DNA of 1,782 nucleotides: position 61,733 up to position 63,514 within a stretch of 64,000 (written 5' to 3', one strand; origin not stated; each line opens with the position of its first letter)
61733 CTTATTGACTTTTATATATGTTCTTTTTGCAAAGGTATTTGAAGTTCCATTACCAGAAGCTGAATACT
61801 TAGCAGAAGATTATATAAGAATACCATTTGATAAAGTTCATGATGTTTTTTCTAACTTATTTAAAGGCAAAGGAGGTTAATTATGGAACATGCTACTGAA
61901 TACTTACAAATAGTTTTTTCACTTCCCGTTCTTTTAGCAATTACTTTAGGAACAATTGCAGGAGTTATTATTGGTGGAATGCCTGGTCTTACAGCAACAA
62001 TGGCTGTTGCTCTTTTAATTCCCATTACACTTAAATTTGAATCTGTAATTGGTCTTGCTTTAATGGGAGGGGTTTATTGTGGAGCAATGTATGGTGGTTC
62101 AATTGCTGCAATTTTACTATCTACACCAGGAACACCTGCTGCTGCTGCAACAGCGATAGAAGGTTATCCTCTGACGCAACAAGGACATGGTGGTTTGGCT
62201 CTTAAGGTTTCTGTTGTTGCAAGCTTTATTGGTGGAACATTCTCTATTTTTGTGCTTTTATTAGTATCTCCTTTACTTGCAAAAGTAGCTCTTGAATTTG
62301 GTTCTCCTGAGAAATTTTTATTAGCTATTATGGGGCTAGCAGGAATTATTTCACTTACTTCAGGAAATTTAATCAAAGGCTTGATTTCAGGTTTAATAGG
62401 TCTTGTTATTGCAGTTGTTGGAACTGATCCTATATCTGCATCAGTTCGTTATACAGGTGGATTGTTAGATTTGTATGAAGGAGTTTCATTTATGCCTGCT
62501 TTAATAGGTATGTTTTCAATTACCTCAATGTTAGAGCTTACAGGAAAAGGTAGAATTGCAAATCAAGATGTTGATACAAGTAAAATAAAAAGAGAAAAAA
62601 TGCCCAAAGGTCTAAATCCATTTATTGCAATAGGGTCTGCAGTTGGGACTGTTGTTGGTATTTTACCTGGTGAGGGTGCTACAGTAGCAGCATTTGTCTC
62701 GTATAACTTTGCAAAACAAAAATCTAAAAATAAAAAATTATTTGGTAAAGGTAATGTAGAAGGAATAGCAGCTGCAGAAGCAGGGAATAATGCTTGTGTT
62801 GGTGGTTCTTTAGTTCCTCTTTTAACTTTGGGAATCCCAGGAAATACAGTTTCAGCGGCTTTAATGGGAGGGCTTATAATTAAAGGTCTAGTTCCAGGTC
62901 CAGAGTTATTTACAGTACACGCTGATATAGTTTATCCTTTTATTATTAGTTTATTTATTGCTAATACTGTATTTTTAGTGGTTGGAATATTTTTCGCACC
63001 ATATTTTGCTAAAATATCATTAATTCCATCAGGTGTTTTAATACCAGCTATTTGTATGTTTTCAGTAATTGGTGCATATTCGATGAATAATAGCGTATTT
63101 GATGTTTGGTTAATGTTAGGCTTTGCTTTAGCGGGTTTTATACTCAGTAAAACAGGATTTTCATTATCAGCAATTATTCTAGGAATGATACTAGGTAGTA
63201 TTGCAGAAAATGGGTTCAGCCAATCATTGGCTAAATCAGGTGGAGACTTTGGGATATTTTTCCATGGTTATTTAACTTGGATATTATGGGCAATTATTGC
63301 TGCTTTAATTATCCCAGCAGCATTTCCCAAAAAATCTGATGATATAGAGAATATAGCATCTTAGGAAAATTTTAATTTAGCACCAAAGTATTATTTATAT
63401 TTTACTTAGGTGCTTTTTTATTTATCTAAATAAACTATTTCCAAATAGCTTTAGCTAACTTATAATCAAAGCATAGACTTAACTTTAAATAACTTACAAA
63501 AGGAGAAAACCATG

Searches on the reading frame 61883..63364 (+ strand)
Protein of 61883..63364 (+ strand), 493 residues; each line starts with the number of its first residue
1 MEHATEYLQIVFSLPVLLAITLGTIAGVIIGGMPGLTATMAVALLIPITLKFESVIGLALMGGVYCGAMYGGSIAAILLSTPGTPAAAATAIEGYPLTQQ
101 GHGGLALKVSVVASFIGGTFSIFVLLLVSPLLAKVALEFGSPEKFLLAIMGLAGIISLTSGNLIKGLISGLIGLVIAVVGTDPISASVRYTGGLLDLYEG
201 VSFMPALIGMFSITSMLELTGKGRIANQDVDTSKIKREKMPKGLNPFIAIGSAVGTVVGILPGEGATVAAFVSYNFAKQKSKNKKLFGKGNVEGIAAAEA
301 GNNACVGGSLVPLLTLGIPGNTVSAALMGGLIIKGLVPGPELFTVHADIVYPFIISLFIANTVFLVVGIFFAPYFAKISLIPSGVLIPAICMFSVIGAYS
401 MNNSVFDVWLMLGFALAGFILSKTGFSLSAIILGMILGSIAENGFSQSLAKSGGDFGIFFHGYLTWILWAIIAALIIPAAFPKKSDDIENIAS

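Call 89: find_encoding_contigs(protein=window:61883-63364:+, flank=10000, max_places=2)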
Protein window:61883-63364:+ (493 aa): no gene with exactly this product is on record in the collection.
